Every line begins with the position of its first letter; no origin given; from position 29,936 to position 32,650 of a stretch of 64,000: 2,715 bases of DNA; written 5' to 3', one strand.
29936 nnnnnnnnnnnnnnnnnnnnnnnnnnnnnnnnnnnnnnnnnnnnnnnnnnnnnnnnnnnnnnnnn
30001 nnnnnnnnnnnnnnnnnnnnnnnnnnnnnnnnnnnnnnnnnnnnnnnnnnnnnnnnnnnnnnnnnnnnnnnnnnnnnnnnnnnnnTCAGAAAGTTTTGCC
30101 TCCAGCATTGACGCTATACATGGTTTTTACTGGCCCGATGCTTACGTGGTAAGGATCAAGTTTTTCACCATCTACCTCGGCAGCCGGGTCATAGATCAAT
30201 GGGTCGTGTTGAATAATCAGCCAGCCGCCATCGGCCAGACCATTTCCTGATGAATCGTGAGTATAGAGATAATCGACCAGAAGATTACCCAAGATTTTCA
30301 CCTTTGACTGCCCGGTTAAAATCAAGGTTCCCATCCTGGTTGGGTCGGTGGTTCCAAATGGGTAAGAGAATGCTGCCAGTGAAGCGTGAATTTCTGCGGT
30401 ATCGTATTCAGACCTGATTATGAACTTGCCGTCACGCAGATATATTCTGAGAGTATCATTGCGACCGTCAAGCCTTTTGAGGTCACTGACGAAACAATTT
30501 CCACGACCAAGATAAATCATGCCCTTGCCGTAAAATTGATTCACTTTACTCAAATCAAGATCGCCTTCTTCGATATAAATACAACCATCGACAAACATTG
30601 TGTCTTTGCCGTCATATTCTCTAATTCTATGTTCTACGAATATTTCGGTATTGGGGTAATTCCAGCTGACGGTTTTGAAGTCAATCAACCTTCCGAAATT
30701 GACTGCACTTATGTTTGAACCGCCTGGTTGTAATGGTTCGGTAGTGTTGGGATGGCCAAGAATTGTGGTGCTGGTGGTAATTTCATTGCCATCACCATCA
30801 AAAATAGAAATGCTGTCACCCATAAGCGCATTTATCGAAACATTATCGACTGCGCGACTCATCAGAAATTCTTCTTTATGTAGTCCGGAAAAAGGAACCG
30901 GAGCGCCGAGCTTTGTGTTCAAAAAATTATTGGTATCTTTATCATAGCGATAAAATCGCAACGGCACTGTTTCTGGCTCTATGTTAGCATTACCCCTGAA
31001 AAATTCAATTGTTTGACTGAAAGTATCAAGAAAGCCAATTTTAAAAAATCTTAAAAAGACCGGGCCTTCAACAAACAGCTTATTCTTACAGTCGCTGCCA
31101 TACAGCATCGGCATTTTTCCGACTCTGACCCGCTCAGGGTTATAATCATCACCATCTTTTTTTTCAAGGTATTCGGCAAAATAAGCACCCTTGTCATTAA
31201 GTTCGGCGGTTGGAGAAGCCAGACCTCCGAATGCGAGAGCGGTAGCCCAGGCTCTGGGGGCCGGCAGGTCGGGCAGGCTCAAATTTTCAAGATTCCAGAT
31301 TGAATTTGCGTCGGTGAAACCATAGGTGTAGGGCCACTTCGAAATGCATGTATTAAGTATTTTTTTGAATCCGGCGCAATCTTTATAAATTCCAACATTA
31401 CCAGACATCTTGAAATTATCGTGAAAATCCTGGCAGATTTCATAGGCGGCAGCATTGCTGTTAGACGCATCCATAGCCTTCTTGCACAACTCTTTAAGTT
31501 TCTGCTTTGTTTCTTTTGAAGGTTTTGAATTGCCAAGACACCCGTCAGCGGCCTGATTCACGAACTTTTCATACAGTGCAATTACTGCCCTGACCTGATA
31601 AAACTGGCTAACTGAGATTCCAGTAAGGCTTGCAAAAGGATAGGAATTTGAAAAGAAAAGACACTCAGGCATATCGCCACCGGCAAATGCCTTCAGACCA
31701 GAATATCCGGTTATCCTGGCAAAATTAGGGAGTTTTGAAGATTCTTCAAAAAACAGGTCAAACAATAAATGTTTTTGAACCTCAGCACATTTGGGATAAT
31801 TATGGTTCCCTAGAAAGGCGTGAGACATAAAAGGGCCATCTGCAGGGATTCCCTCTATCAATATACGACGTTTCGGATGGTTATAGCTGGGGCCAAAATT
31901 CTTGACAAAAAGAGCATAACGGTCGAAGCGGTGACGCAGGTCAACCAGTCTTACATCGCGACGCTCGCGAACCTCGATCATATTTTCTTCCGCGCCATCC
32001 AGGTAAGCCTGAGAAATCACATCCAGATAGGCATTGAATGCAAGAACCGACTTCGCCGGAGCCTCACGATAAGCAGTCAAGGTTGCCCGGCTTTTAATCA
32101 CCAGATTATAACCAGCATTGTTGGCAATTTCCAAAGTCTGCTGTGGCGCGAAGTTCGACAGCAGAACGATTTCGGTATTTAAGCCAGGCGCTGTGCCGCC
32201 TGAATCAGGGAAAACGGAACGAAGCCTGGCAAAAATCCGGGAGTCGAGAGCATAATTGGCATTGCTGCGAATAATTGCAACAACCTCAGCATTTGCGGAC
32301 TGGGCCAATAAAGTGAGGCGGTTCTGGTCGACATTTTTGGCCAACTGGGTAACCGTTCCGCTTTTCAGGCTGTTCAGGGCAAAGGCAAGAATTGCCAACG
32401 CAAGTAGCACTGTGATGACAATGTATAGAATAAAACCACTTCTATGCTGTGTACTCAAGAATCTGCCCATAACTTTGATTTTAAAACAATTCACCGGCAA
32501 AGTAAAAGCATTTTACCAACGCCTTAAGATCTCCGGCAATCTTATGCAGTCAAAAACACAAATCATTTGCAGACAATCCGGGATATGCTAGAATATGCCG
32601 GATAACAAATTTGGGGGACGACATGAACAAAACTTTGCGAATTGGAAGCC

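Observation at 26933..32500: Second, paralogous pseudopilin cassette with an 804-aa GspK-like giant and a repetitive amphipathic secreted protein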

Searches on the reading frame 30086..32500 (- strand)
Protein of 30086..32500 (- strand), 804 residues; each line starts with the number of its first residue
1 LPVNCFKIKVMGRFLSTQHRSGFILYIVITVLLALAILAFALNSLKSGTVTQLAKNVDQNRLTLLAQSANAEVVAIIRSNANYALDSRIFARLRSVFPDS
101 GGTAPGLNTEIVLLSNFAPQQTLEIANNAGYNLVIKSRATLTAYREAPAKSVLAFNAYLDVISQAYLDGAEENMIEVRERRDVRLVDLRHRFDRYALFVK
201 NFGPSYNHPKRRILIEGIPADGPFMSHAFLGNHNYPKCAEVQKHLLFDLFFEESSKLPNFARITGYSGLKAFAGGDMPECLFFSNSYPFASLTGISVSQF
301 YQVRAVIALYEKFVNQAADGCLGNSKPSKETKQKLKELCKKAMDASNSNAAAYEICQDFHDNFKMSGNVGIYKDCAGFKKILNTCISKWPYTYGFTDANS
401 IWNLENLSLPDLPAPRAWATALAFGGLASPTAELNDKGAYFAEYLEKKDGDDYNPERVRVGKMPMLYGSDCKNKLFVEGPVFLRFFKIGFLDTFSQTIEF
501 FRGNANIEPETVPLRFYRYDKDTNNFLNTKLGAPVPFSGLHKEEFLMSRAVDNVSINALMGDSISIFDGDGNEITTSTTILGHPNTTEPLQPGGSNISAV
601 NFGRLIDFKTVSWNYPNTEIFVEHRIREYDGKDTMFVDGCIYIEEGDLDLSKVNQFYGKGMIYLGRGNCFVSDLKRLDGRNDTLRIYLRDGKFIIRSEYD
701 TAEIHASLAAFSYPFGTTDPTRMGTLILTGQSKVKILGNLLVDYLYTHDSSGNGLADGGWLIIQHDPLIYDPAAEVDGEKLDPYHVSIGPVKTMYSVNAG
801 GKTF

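Call 7: search_protein_families(library=pfam, max_evalue=1, proteins=[window:30086-32500:-])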
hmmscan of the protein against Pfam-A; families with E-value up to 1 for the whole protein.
window:30086-32500:- (804 aa): 1 family
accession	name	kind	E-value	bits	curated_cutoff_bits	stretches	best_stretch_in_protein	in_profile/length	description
PF15833.10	DUF4714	-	0.34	11.5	27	1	18-65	80-129/149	Domain of unknown function (DUF4714)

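Call 8: search_protein_families(library=ncbifam, max_evalue=1, proteins=[window:30086-32500:-])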
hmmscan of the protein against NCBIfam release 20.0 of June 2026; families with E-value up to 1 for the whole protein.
window:30086-32500:- (804 aa): 2 families
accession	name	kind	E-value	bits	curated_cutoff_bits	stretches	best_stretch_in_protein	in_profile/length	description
NF045541.1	scaf_prot_MCP2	exception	0.0076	14.9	525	1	110-193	537-617/634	prohead protease/major capsid protein fusion protein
NF047828.1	T3SSXpsI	equivalog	0.35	10.9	150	1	26-71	4-52/132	type II secretion system protein XpsI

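Call 10: find_homologous_proteins(query=window:30086-32500:-)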
Query window:30086-32500:- (804 aa): 55 proteins with E <= 0.001 among 8000 candidates.
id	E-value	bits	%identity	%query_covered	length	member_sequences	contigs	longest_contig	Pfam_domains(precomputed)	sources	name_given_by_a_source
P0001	0.0e+0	1356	95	75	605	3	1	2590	-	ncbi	ncbi:MAG: hypothetical protein ACOYXC_05665, partial [Candidatus Rifleibacteriota bacterium]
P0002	0.0e+0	1348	74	98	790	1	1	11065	-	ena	-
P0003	0.0e+0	1294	71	98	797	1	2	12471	-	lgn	-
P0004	0.0e+0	1260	69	98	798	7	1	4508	-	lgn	-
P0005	0.0e+0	1235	67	97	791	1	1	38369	-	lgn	-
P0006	0.0e+0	1064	61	98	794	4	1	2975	-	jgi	jgi:hypothetical protein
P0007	0.0e+0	1060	61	98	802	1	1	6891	-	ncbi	-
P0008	0.0e+0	1040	61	94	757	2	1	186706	-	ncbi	ncbi:MAG: hypothetical protein Kow0029_06690 [Candidatus Rifleibacteriota bacterium]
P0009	1.9e-297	1007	58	98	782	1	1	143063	-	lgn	-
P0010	9.7e-297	1004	57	98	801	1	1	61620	-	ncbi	ncbi:MAG: hypothetical protein ACQETH_01590 [Candidatus Rifleibacteriota bacterium]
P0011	8.0e-293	991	58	95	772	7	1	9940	-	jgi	jgi:hypothetical protein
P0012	1.0e-283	961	55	99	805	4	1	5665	-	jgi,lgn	jgi:hypothetical protein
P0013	1.9e-282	957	55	98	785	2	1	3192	-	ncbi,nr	ncbi:MAG: hypothetical protein EOM80_15965 [Erysipelotrichia bacterium]|nr:hypothetical protein [Ery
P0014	1.4e-269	915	53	98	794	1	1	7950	-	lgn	-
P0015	3.6e-266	903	54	98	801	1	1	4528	-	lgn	-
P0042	2.3e-194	666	44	98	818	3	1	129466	-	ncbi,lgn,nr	ncbi:MAG: hypothetical protein GQF41_3548 [Candidatus Rifleibacterium amylolyticum]|nr:MAG: hypothet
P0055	1.7e-58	216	29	98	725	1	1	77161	-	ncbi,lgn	-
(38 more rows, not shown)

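Call 14: find_encoding_contigs(protein=P0042, flank=10000, max_places=2)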
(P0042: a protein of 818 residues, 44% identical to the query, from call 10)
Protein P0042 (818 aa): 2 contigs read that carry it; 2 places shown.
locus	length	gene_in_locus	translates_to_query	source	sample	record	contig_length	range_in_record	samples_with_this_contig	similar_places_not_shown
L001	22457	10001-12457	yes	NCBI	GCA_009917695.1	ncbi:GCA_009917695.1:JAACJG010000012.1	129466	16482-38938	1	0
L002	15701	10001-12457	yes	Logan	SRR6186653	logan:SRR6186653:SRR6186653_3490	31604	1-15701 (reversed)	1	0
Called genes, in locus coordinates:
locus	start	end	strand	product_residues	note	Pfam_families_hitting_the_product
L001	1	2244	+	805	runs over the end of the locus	PF00912:Transgly, PF00905:Transpeptidase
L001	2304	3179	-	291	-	-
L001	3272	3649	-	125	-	PF17209:Hfq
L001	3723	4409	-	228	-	PF00027:cNMP_binding, PF00015:MCPsignal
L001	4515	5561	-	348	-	PF01207:Dus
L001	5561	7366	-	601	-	PF00672:HAMP, PF01590:GAF, PF13185:GAF_2, PF13492:GAF_3, PF00990:GGDEF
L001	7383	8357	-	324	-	PF12974:Phosphonate-bd, PF09084:NMT1 (faint)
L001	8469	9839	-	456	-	-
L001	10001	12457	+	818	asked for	-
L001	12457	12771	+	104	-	-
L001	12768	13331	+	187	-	-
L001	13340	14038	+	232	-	-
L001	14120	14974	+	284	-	-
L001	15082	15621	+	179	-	PF13428:TPR_14 (faint), PF14559:TPR_19 (weak), PF13414:TPR_11 (faint), PF00515:TPR_1 (faint), PF07719:TPR_2 (faint), PF13181:TPR_8 (faint)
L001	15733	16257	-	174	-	-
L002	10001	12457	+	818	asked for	-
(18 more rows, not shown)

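Call 15: find_encoding_contigs(protein=P0055, flank=10000, max_places=1)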
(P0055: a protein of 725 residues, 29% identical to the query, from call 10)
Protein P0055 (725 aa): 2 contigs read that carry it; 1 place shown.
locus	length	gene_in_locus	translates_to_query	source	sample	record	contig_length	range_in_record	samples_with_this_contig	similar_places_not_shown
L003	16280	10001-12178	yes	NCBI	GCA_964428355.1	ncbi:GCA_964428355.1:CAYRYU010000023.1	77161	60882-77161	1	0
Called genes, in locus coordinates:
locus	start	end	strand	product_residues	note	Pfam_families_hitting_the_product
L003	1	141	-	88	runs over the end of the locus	-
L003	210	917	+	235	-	-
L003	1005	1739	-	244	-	PF00072:Response_reg, PF00486:Trans_reg_C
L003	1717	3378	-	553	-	PF00512:HisKA, PF02518:HATPase_c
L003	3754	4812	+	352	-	PF13240:Zn_Ribbon_1 (weak)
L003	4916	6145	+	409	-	PF03415:Peptidase_C11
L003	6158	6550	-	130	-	-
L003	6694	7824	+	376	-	PF13490:zf-HC2 (faint), PF04773:FecR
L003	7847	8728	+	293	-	PF23226:Exo_endo_phos_PGAP2IP, PF03372:Exo_endo_phos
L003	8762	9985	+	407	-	-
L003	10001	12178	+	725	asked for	-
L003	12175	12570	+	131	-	-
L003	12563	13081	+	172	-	-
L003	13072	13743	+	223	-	-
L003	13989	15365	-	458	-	PF09976:TPR_21 (faint), PF12895:ANAPC3 (faint), PF13174:TPR_6 (faint), PF13428:TPR_14 (faint), PF24575:TPR_Slam (faint), PF25064:ARM_TT21_5th (faint), PF13429:TPR_15 (weak), PF14559:TPR_19, +8 more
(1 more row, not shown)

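Call 29: predict_structure(alignment_id=A1)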
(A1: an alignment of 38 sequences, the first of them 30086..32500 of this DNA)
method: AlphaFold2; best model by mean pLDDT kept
length: 804 residues; sequences in the alignment: 38
mean_pLDDT: 87.3   pTM: 0.80
mean pLDDT of the five models: 87.3, 86.9, 86.3, 86.1, 85.9
residues with pLDDT >= 90: 461; 70-90: 295; 50-70: 29; < 50: 19
segments of 3 or more residues with pLDDT < 50: 1-19
pLDDT, mean of each block of 10 residues (from residue 1): 34 38 74 80 66 76 89 91 88 87 80 90 81 87 83 88 87 87 90 92 90 92 91 91 93 94 95 89 93 84 88 90 85 92 86 90 87 90 92 96 90 92 90 90 92 92 93 90 96 91 87 91 80 92 93 94 89 90 87 75 72 91 93 93 95 93 95 90 92 94 96 81 92 97 92 92 94 80 88 84 56
secondary structure, 60 per line:
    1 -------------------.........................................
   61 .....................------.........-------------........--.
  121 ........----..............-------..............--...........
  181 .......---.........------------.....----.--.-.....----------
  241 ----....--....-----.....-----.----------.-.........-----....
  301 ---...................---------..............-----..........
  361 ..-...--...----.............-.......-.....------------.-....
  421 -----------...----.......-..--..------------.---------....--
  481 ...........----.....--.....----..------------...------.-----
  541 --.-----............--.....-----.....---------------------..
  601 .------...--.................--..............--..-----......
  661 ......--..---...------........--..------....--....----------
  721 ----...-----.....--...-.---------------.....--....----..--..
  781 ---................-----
elements in order (helices of 4 or more, strands of 3 or more residues): H20-81 H88-96 E110-117 H120-128 E133-146 E154-167 E170-187 H191-194 E195-199 E212-216 E226-230 E245-248 H251-254 H260-264 E283-288 H297-300 H304-322 H332-345 H351-362 E364-366 E369-371 H376-388 E390-396 H398-401 H417-420 H439-445 E475-478 E481-491 E496-500 E503-507 E549-555 H556-560 E563-567 E573-577 E613-617 H618-625 E626-629 E632-645 E655-666 E674-676 E683-690 E701-704 E707-710 E725-727 E733-737 E740-742 E760-764 H767-770 E784-799

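Call 33: search_solved_structures(query=A1, max_evalue=10)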
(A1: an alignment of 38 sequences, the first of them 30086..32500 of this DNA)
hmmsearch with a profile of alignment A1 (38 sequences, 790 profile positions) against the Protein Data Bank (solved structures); distinct sequences matched with E-value up to 10: 0.

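Call 34: find_related_loci(query=A1, collection=genome_contigs, flank=10000)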
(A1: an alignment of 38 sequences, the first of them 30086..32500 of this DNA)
Query A1 (804 aa) in genome_contigs; peptide patterns used: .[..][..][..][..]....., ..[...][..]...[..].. (x = any residue, [..] = any of these).
102 stretches matched a pattern; 84 encode a relative of the query (tblastn E <= 1e-3); the best 80 are kept; 78 distinct loci.
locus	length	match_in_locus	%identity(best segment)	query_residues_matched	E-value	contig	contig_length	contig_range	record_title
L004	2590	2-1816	95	200-804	0e+0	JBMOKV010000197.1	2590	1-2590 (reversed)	MAG: Candidatus Rifleibacteriota bacterium isolate Betzabe_MAG007 MAG007_197, whole genome shotgun sequence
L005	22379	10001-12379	68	19-804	0e+0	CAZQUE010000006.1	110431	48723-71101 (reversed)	MAG TPA_asm: uncultured bacterium isolate SRP304446_co1_153 genome assembly, contig: NODE_83_length_110431_cov_11.215962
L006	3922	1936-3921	68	19-672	0e+0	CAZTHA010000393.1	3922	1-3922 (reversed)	MAG TPA_asm: uncultured bacterium isolate binchicken_co108_60 genome assembly, contig: NODE_45752_length_3922_cov_4.6387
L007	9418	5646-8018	59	19-804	0e+0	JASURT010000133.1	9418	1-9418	MAG: Candidatus Ozemobacter sp. isolate DJKA78_ANT-KO_bin.22 scaffold_2342, whole genome shotgun sequence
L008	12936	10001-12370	57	20-804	0e+0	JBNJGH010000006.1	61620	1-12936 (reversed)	MAG: Candidatus Rifleibacteriota bacterium isolate Y22_45dBSe2.bin.2 NODE_146_length_61620_cov_11.644528, whole genome s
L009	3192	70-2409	55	20-804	0e+0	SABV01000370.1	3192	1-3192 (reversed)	MAG: Erysipelotrichia bacterium isolate INTA.CYC.134 contig-100_29613, whole genome shotgun sequence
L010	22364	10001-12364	53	19-804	0e+0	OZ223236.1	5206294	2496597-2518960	MAG: Candidatus Ozemobacteraceae bacterium isolate 4ee0fdf2-fbb4-4151-bfa0-813162405533 genome assembly, chromosome: 2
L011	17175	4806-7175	52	20-804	0e+0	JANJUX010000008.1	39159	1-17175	MAG: Candidatus Riflebacteria bacterium isolate RXS2_metabat.bin.35 RXS2_k141_15181, whole genome shotgun sequence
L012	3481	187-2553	52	20-804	0e+0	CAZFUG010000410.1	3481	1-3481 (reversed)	MAG TPA_asm: uncultured bacterium isolate binchicken_co115_14 genome assembly, contig: NODE_37021_length_3481_cov_4.4696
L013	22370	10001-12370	52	20-804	0e+0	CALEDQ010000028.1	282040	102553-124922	MAG TPA_asm: uncultured bacterium isolate SRR3330203_bin.17_CONCOCT_v1.1_MAG genome assembly, contig: ERZ724088.22, whol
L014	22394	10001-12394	50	20-804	0e+0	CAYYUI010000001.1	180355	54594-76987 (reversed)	MAG TPA_asm: uncultured bacterium isolate SRP192927_co1_848 genome assembly, contig: NODE_24_length_180355_cov_10.072540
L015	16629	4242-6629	50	20-804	0e+0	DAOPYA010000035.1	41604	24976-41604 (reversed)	MAG TPA_asm: Candidatus Rifleibacterium sp. isolate AMR_MDS_1326 NODE_807_length_41604_cov_5.725770, whole genome shotgu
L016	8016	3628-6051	49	12-804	0e+0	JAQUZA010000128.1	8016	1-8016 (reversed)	MAG: Candidatus Riflebacteria bacterium isolate STD2_25 NODE_36786_length_8016_cov_2.266827_Sandtown_D2, whole genome sh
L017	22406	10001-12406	47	16-804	0e+0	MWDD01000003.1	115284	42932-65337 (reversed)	MAG: bacterium ADurb.Bin157 isolate ADurb.Bin157 BWY02_contig000003, whole genome shotgun sequence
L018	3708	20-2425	46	16-804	0e+0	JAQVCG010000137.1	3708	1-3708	MAG: Candidatus Riflebacteria bacterium isolate STD2_83 NODE_119218_length_3708_cov_33.411896_Sandtown_D2, whole genome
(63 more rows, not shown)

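Call 38: search_protein_representatives(alignment_id=A1)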
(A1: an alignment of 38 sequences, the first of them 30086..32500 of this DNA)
Query: 38 sequences, 790 profile positions. Proteins with E-value up to 0.001 (for the whole library): 80; up to 1e-10: 64; up to 1e-30: 52. The best 80 are listed.
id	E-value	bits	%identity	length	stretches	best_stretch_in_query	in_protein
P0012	0.0e+00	1191.7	-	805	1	3-790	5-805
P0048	0.0e+00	1093.7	-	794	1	3-789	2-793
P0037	0.0e+00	1071.0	-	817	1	4-790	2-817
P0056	1.6e-275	932.8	-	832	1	5-787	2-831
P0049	9.6e-272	920.4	-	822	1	4-790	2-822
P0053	7.4e-254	861.2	-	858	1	3-788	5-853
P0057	1.9e-252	856.5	-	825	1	1-788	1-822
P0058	3.5e-231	786.2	-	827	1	1-790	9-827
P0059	9.1e-228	774.9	-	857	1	6-788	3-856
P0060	1.1e-225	768.1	-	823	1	5-790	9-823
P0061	4.4e-223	759.5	-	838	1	5-789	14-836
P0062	1.7e-193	661.6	-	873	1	5-788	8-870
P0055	1.8e-181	621.8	-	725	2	334-785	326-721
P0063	3.1e-177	607.8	-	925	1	5-788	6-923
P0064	1.1e-161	556.4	-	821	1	6-789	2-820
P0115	1.0e-08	50.5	-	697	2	5-190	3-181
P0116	8.7e-08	47.4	-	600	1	446-739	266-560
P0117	1.1e-07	47.1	-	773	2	591-775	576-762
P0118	4.8e-06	41.6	-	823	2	585-663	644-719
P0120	7.5e-06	41.0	-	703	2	455-734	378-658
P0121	1.1e-05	40.5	-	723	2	591-737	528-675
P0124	2.3e-04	36.1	-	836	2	579-742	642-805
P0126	4.5e-04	35.1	-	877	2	591-684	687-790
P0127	4.5e-04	35.1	-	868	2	5-85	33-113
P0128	7.2e-04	34.5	-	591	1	8-82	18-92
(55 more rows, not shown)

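Call 39: search_protein_families(library=pfam, max_evalue=0.01, proteins=[P0115, P0116, P0117, P0118, P0120, P0121, P0124, P0126, P0127, P0128])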
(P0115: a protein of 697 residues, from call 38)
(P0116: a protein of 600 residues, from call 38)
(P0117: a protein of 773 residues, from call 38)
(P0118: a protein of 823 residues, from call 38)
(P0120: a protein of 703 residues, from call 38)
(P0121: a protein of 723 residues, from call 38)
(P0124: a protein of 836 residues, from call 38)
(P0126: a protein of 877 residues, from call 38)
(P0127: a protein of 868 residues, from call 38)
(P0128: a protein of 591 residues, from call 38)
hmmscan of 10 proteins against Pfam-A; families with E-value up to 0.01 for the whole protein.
P0115 (697 aa): 0 families

P0116 (600 aa): 0 families

P0117 (773 aa): 0 families

P0118 (823 aa): 0 families

P0120 (703 aa): 0 families

P0121 (723 aa): 0 families

P0124 (836 aa): 0 families

P0126 (877 aa): 0 families

P0127 (868 aa): 0 families

P0128 (591 aa): 0 families
